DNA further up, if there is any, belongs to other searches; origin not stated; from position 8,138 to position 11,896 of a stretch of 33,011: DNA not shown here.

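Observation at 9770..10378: Complete histidine-phosphatase (PGAM-like) domain inserted inside isoleucyl-tRNA synthetase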

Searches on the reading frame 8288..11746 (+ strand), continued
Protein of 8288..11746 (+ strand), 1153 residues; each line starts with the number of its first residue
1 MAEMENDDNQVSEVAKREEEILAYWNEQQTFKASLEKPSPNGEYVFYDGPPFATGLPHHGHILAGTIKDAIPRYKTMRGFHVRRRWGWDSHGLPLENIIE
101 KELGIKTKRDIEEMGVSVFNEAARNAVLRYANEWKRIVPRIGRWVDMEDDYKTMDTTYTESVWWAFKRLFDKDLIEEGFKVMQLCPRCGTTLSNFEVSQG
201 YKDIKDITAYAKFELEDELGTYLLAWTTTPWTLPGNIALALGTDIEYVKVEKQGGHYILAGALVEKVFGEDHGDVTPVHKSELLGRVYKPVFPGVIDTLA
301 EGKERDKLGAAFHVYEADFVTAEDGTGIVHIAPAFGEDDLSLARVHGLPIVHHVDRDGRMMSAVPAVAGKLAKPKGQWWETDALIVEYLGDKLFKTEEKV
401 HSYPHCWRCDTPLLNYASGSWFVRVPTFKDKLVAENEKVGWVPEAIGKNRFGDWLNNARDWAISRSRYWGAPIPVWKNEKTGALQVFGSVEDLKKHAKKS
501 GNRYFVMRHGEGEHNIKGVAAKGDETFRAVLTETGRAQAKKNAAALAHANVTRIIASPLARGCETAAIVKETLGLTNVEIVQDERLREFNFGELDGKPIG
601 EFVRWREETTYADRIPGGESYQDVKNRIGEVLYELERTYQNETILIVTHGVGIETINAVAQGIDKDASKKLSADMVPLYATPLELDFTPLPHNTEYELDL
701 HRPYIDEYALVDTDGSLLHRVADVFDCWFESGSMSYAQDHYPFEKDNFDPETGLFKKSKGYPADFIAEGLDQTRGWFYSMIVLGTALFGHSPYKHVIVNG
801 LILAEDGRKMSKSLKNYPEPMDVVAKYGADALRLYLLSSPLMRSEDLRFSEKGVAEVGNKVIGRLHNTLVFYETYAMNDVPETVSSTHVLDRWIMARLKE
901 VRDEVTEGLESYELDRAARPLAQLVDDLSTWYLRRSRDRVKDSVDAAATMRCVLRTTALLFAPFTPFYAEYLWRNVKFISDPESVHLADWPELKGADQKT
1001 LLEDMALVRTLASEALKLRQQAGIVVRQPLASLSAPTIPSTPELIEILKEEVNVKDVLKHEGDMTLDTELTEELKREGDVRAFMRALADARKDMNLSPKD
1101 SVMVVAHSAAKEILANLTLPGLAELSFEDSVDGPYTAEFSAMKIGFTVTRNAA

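Call 5: find_homologous_proteins(query=window:8288-11746:+, max_evalue=1e-20)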
Query window:8288-11746:+ (1153 aa): 8000 proteins with E <= 1e-20 among 8000 candidates; the best 120 are listed.
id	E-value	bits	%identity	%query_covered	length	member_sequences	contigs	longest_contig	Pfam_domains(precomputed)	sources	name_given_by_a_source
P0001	0.0e+0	2422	90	100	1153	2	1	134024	PF09334.18,PF08264.20,PF00133.29,PF19302.5,PF00300.28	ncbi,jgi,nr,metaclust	ncbi:MAG: isoleucyl-tRNA synthetase [Parcubacteria bacterium C7867-007]|nr:MAG: isoleucyl-tRNA synth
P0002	0.0e+0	2041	76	100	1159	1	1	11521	PF09334.18,PF08264.20,PF00133.29,PF19302.5,PF00300.28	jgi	jgi:isoleucyl-tRNA synthetase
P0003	0.0e+0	1853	70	100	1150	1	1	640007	PF09334.18,PF01406.26,PF08264.20,PF00133.29,PF19302.5,PF00300.28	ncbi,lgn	ncbi:MAG: class I tRNA ligase family protein [Patescibacteria group bacterium]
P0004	0.0e+0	1811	68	100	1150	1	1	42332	PF09334.18,PF08264.20,PF00133.29,PF19302.5,PF00300.28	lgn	-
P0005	0.0e+0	1756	67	99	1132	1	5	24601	PF09334.18,PF08264.20,PF00133.29,PF00300.28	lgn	-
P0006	0.0e+0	1755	69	96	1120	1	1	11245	PF09334.18,PF08264.20,PF00133.29,PF19302.5,PF00300.28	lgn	-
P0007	0.0e+0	1749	67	99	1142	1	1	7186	PF09334.18,PF08264.20,PF00133.29,PF19302.5,PF00300.28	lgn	-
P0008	0.0e+0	1737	67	100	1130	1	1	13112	PF09334.18,PF08264.20,PF00133.29,PF00300.28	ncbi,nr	ncbi:MAG TPA: class I tRNA ligase family protein [Candidatus Paceibacterota bacterium]|nr:class I tR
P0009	0.0e+0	1721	65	100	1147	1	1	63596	PF09334.18,PF08264.20,PF00133.29,PF19302.5,PF00300.28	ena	-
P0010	0.0e+0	1641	63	99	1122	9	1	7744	PF09334.18,PF08264.20,PF00133.29,PF00300.28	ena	-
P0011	0.0e+0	1526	60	99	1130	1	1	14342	PF09334.18,PF08264.20,PF00133.29,PF00300.28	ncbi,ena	-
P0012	0.0e+0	1522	61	96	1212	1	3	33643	PF09334.18,PF08264.20,PF00133.29,PF00300.28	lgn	-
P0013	0.0e+0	1479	65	86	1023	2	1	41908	PF09334.18,PF08264.20,PF00133.29,PF19302.5,PF00300.28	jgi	-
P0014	0.0e+0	1465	58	99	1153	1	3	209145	PF09334.18,PF08264.20,PF00133.29,PF00300.28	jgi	jgi:isoleucyl-tRNA synthetase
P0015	0.0e+0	1420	59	96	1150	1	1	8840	PF09334.18,PF08264.20,PF00133.29,PF19302.5,PF00300.28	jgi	jgi:isoleucyl-tRNA synthetase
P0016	0.0e+0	1410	57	97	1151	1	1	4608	PF09334.18,PF01406.26,PF08264.20,PF00133.29,PF19302.5,PF00300.28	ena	-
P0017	0.0e+0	1399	58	95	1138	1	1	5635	PF09334.18,PF08264.20,PF00133.29,PF19302.5,PF00300.28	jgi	jgi:isoleucyl-tRNA synthetase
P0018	0.0e+0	1384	57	95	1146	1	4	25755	PF09334.18,PF08264.20,PF00133.29,PF19302.5,PF00300.28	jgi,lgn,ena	-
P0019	0.0e+0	1379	57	96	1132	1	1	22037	PF09334.18,PF08264.20,PF00133.29,PF19302.5,PF00300.28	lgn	-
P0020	0.0e+0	1375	58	95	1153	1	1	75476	PF09334.18,PF08264.20,PF00133.29,PF19302.5,PF00300.28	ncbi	-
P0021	0.0e+0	1369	56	95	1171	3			PF09334.18,PF08264.20,PF00133.29,PF19302.5,PF00300.28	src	-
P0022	0.0e+0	1368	55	99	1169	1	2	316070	PF09334.18,PF08264.20,PF00133.29,PF19302.5,PF00300.28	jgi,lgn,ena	-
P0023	0.0e+0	1368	56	95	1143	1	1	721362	PF09334.18,PF08264.20,PF00133.29,PF19302.5,PF00300.28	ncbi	ncbi:MAG: class I tRNA ligase family protein [Patescibacteria group bacterium UBA2163]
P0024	0.0e+0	1365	56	97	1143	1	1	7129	PF09334.18,PF08264.20,PF00133.29,PF19302.5,PF00300.28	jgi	jgi:isoleucyl-tRNA synthetase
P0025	0.0e+0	1363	56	98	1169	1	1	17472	PF09334.18,PF08264.20,PF00133.29,PF19302.5,PF00300.28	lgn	-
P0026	0.0e+0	1362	54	96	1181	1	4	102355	PF09334.18,PF08264.20,PF00133.29,PF19302.5,PF00300.28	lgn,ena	-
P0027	0.0e+0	1361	56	95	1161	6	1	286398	PF09334.18,PF08264.20,PF00133.29,PF19302.5,PF00300.28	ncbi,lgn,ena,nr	ncbi:MAG: isoleucyl-tRNA synthetase [Parcubacteria group bacterium Greene0714_7]|nr:MAG: isoleucyl-t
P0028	0.0e+0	1358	56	96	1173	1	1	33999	PF09334.18,PF01406.26,PF08264.20,PF00133.29,PF19302.5,PF00300.28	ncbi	-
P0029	0.0e+0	1358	56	96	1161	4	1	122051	PF09334.18,PF08264.20,PF00133.29,PF19302.5,PF00300.28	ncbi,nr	ncbi:hypothetical protein EPO14_03665 [Patescibacteria group bacterium]|nr:MAG: hypothetical protein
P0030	0.0e+0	1356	56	96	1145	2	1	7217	PF09334.18,PF08264.20,PF00133.29,PF19302.5,PF00300.28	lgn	-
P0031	0.0e+0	1353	54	99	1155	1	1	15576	PF09334.18,PF08264.20,PF00133.29,PF19302.5,PF00300.28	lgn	-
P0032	0.0e+0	1353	57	95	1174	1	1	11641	PF09334.18,PF08264.20,PF00133.29,PF19302.5,PF00300.28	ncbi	-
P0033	0.0e+0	1353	55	95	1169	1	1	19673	PF09334.18,PF08264.20,PF00133.29,PF19302.5,PF00300.28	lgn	-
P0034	0.0e+0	1352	55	99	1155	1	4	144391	PF09334.18,PF08264.20,PF00133.29,PF19302.5,PF00300.28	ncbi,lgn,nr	ncbi:MAG: class I tRNA ligase family protein [Candidatus Pacebacteria bacterium]|nr:class I tRNA lig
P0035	0.0e+0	1350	55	97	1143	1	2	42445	PF09334.18,PF08264.20,PF00133.29,PF19302.5,PF00300.28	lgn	-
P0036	0.0e+0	1349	55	95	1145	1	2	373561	PF09334.18,PF08264.20,PF00133.29,PF19302.5,PF00300.28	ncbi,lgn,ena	-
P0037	0.0e+0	1348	56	96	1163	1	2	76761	PF09334.18,PF08264.20,PF00133.29,PF19302.5,PF00300.28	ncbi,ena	-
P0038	0.0e+0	1344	55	95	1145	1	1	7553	PF09334.18,PF08264.20,PF00133.29,PF19302.5,PF00300.28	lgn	-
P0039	0.0e+0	1344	53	96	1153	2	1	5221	PF09334.18,PF08264.20,PF00133.29,PF19302.5,PF00300.28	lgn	-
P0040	0.0e+0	1343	55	95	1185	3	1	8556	PF09334.18,PF08264.20,PF00133.29,PF19302.5,PF00300.28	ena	-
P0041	0.0e+0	1342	56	95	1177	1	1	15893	PF09334.18,PF08264.20,PF00133.29,PF19302.5,PF00300.28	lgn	-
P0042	0.0e+0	1342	56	96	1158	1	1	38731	PF09334.18,PF08264.20,PF00133.29,PF19302.5,PF00300.28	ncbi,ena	-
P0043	0.0e+0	1341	54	99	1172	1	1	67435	PF09334.18,PF08264.20,PF00133.29,PF19302.5,PF00300.28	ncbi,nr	ncbi:MAG: class I tRNA ligase family protein [Candidatus Pacebacteria bacterium]|nr:class I tRNA lig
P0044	0.0e+0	1340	55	96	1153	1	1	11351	PF09334.18,PF08264.20,PF00133.29,PF19302.5,PF00300.28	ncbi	-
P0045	0.0e+0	1339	53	95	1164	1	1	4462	PF09334.18,PF08264.20,PF00133.29,PF19302.5,PF00300.28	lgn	-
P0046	0.0e+0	1339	54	98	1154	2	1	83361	PF09334.18,PF08264.20,PF00133.29,PF19302.5,PF00300.28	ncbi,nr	ncbi:class I tRNA ligase family protein [Candidatus Kaiserbacteria bacterium]|nr:class I tRNA ligase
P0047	0.0e+0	1335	54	96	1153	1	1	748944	PF09334.18,PF08264.20,PF00133.29,PF19302.5,PF00300.28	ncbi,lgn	ncbi:MAG: class I tRNA ligase family protein [Patescibacteria group bacterium]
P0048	0.0e+0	1334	55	96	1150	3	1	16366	PF09334.18,PF08264.20,PF00133.29,PF19302.5,PF00300.28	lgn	-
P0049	0.0e+0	1333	56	95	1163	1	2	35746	PF09334.18,PF08264.20,PF00133.29,PF19302.5,PF00300.28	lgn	-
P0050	0.0e+0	1332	56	95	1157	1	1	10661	PF09334.18,PF08264.20,PF00133.29,PF19302.5,PF00300.28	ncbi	-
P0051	0.0e+0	1332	57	96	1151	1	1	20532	PF09334.18,PF08264.20,PF00133.29,PF19302.5,PF00300.28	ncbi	-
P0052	0.0e+0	1331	55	95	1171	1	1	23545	PF09334.18,PF08264.20,PF00133.29,PF19302.5,PF00300.28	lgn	-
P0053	0.0e+0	1330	55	95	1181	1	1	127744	PF09334.18,PF08264.20,PF00133.29,PF19302.5,PF00300.28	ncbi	-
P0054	0.0e+0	1329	54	96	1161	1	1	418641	PF09334.18,PF08264.20,PF00133.29,PF19302.5,PF00300.28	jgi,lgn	jgi:isoleucyl-tRNA synthetase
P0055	0.0e+0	1329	54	96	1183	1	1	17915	PF09334.18,PF08264.20,PF00133.29,PF19302.5,PF00300.28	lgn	-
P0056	0.0e+0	1328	54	97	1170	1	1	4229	PF09334.18,PF01406.26,PF08264.20,PF00133.29,PF19302.5,PF00300.28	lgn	-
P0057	0.0e+0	1328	54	96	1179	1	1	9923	PF09334.18,PF08264.20,PF00133.29,PF19302.5,PF00300.28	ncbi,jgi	-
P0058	0.0e+0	1327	55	95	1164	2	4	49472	PF09334.18,PF08264.20,PF00133.29,PF19302.5,PF00300.28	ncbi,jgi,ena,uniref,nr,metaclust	ncbi:hypothetical protein A2671_01455 [Candidatus Kaiserbacteria bacterium RIFCSPHIGHO2_01_FULL_49_1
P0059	0.0e+0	1326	54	99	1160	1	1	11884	PF09334.18,PF08264.20,PF00133.29,PF19302.5,PF00300.28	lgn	-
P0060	0.0e+0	1325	54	95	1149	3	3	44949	PF09334.18,PF08264.20,PF00133.29,PF19302.5,PF00300.28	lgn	-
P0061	0.0e+0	1325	55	95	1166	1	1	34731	PF09334.18,PF08264.20,PF00133.29,PF19302.5,PF00300.28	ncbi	-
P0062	0.0e+0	1323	54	96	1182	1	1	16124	PF09334.18,PF01406.26,PF08264.20,PF00133.29,PF19302.5,PF00300.28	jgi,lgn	jgi:isoleucyl-tRNA synthetase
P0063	0.0e+0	1323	54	96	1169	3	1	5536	PF09334.18,PF08264.20,PF00133.29,PF19302.5,PF00300.28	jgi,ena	-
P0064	0.0e+0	1323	53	100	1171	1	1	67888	PF09334.18,PF08264.20,PF13603.13,PF00133.29,PF19302.5,PF00300.28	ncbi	-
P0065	0.0e+0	1321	55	95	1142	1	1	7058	PF09334.18,PF08264.20,PF00133.29,PF19302.5,PF00300.28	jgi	jgi:isoleucyl-tRNA synthetase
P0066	0.0e+0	1321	55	95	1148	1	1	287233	PF09334.18,PF08264.20,PF00133.29,PF19302.5,PF00300.28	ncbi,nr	ncbi:MAG TPA: class I tRNA ligase family protein [Candidatus Paceibacterota bacterium]|nr:class I tR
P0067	0.0e+0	1320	55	95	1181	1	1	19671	PF09334.18,PF01406.26,PF08264.20,PF00133.29,PF19302.5,PF00300.28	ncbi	-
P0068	0.0e+0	1320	54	97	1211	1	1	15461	PF09334.18,PF08264.20,PF00133.29,PF19302.5,PF00300.28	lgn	-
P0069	0.0e+0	1319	54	98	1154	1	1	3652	PF09334.18,PF08264.20,PF00133.29,PF19302.5,PF00300.28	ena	-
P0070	0.0e+0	1318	55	95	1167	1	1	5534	PF09334.18,PF01406.26,PF08264.20,PF00133.29,PF19302.5,PF00300.28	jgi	-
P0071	0.0e+0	1318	53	99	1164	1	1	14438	PF09334.18,PF08264.20,PF00133.29,PF19302.5,PF00300.28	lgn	-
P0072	0.0e+0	1316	54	95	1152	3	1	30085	PF09334.18,PF08264.20,PF00133.29,PF19302.5,PF00300.28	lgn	-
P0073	0.0e+0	1316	54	95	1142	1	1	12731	PF09334.18,PF01406.26,PF08264.20,PF00133.29,PF19302.5,PF00300.28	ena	-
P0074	0.0e+0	1315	54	98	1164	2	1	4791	PF09334.18,PF08264.20,PF00133.29,PF19302.5,PF00300.28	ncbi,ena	ncbi:MAG: class I tRNA ligase family protein [Patescibacteria group bacterium]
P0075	0.0e+0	1315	53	98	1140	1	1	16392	PF09334.18,PF08264.20,PF00133.29,PF19302.5,PF00300.28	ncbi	-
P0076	0.0e+0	1314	54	95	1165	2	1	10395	PF09334.18,PF08264.20,PF00133.29,PF19302.5,PF00300.28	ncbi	-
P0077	0.0e+0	1312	54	96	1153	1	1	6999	PF09334.18,PF08264.20,PF00133.29,PF19302.5,PF00300.28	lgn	-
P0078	0.0e+0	1312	53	97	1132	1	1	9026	PF09334.18,PF08264.20,PF00133.29,PF19302.5,PF00300.28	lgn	-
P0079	0.0e+0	1311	55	96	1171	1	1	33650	PF09334.18,PF08264.20,PF00133.29,PF19302.5,PF00300.28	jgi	jgi:isoleucyl-tRNA synthetase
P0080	0.0e+0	1311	54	98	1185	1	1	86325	PF09334.18,PF01406.26,PF08264.20,PF00133.29,PF19302.5,PF00300.28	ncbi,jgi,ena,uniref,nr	ncbi:isoleucine--tRNA ligase [Candidatus Kaiserbacteria bacterium CG10_big_fil_rev_8_21_14_0_10_49_1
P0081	0.0e+0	1311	54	97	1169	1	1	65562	PF09334.18,PF01406.26,PF08264.20,PF13603.13,PF00133.29,PF19302.5,PF00300.28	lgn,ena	-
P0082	0.0e+0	1310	54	96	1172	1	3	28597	PF09334.18,PF08264.20,PF00133.29,PF19302.5,PF00300.28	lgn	-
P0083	0.0e+0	1309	54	95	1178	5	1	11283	PF09334.18,PF08264.20,PF00133.29,PF19302.5,PF00300.28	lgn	-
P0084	0.0e+0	1308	54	96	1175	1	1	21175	PF09334.18,PF08264.20,PF00133.29,PF19302.5,PF00300.28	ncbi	-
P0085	0.0e+0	1308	53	96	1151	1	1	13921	PF09334.18,PF08264.20,PF00133.29,PF19302.5,PF00300.28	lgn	-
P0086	0.0e+0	1308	54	96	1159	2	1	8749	PF09334.18,PF08264.20,PF00133.29,PF19302.5,PF00300.28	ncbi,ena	ncbi:MAG: class I tRNA ligase family protein [Patescibacteria group bacterium]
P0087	0.0e+0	1308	54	95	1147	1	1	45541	PF09334.18,PF08264.20,PF00133.29,PF19302.5,PF00300.28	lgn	-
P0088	0.0e+0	1307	52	97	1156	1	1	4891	PF09334.18,PF08264.20,PF00133.29,PF19302.5,PF00300.28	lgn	-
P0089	0.0e+0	1306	54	95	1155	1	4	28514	PF09334.18,PF08264.20,PF00133.29,PF19302.5,PF00300.28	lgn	-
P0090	0.0e+0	1306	57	90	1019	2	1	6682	PF09334.18,PF08264.20,PF00133.29,PF00300.28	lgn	-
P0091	0.0e+0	1305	53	99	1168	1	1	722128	PF09334.18,PF08264.20,PF00133.29,PF19302.5,PF00300.28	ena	-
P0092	0.0e+0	1305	54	96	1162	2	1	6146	PF09334.18,PF08264.20,PF00133.29,PF19302.5,PF00300.28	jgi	jgi:isoleucyl-tRNA synthetase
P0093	0.0e+0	1304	53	97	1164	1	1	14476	PF09334.18,PF08264.20,PF00133.29,PF19302.5,PF00300.28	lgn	-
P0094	0.0e+0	1303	53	95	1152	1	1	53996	PF09334.18,PF08264.20,PF00133.29,PF19302.5,PF00300.28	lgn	-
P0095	0.0e+0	1303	54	95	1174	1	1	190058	PF09334.18,PF08264.20,PF00133.29,PF19302.5,PF00300.28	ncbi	-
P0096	0.0e+0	1303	54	97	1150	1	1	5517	PF09334.18,PF08264.20,PF00133.29,PF19302.5,PF00300.28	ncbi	-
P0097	0.0e+0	1302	53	97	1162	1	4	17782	PF09334.18,PF08264.20,PF00133.29,PF19302.5,PF00300.28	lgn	-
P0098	0.0e+0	1301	53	98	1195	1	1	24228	PF09334.18,PF08264.20,PF00133.29,PF19302.5,PF00300.28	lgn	-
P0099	0.0e+0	1301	54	95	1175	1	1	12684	PF09334.18,PF01406.26,PF08264.20,PF13603.13,PF00133.29,PF19302.5,PF00300.28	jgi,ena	-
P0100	0.0e+0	1301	53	99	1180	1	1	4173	PF09334.18,PF08264.20,PF00133.29,PF19302.5,PF00300.28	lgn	-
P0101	0.0e+0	1301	54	96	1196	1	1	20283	PF09334.18,PF08264.20,PF00133.29,PF19302.5,PF00300.28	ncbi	-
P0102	0.0e+0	1301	54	97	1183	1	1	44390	PF09334.18,PF01406.26,PF08264.20,PF00133.29,PF19302.5,PF00300.28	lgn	-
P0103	0.0e+0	1299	55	94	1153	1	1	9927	PF09334.18,PF08264.20,PF00133.29,PF19302.5,PF00300.28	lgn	-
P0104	0.0e+0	1299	53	97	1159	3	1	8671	PF09334.18,PF01406.26,PF08264.20,PF00133.29,PF19302.5,PF00300.28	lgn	-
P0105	0.0e+0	1299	54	94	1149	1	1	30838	PF09334.18,PF08264.20,PF00133.29,PF19302.5,PF00300.28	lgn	-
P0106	0.0e+0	1299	53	96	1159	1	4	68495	PF09334.18,PF08264.20,PF00133.29,PF19302.5,PF00300.28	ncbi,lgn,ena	-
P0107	0.0e+0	1298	53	95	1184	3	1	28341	PF09334.18,PF01406.26,PF08264.20,PF00133.29,PF19302.5,PF00300.28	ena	-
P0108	0.0e+0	1298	55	95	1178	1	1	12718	PF09334.18,PF08264.20,PF00133.29,PF19302.5,PF00300.28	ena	-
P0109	0.0e+0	1298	54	96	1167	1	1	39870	PF09334.18,PF08264.20,PF13603.13,PF00133.29,PF19302.5,PF00300.28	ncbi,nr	ncbi:MAG: class I tRNA ligase family protein [Candidatus Kaiserbacteria bacterium]|nr:class I tRNA l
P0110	0.0e+0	1296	54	96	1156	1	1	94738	PF09334.18,PF08264.20,PF00133.29,PF19302.5,PF00300.28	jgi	-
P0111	0.0e+0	1296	54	96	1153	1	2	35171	PF09334.18,PF08264.20,PF00133.29,PF19302.5,PF00300.28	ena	-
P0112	0.0e+0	1295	54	96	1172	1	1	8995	PF09334.18,PF08264.20,PF00133.29,PF19302.5,PF00300.28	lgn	-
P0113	0.0e+0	1295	53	96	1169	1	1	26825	PF09334.18,PF08264.20,PF00133.29,PF19302.5,PF00300.28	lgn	-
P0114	0.0e+0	1295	54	94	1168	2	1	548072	PF09334.18,PF08264.20,PF00133.29,PF19302.5,PF00300.28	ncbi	-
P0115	0.0e+0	1295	53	98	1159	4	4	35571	PF09334.18,PF08264.20,PF00133.29,PF19302.5,PF00300.28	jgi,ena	-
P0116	0.0e+0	1294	55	94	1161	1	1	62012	PF09334.18,PF08264.20,PF00133.29,PF19302.5,PF00300.28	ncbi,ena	-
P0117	0.0e+0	1294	55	95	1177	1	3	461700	PF09334.18,PF08264.20,PF00133.29,PF19302.5,PF00300.28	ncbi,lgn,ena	-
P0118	0.0e+0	1293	53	96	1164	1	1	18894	PF09334.18,PF08264.20,PF00133.29,PF19302.5,PF00300.28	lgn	-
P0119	0.0e+0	1292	52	95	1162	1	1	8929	PF09334.18,PF01406.26,PF08264.20,PF00133.29,PF19302.5,PF00300.28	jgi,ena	-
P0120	0.0e+0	1291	55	96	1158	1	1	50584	PF09334.18,PF08264.20,PF13603.13,PF00133.29,PF19302.5,PF00300.28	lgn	-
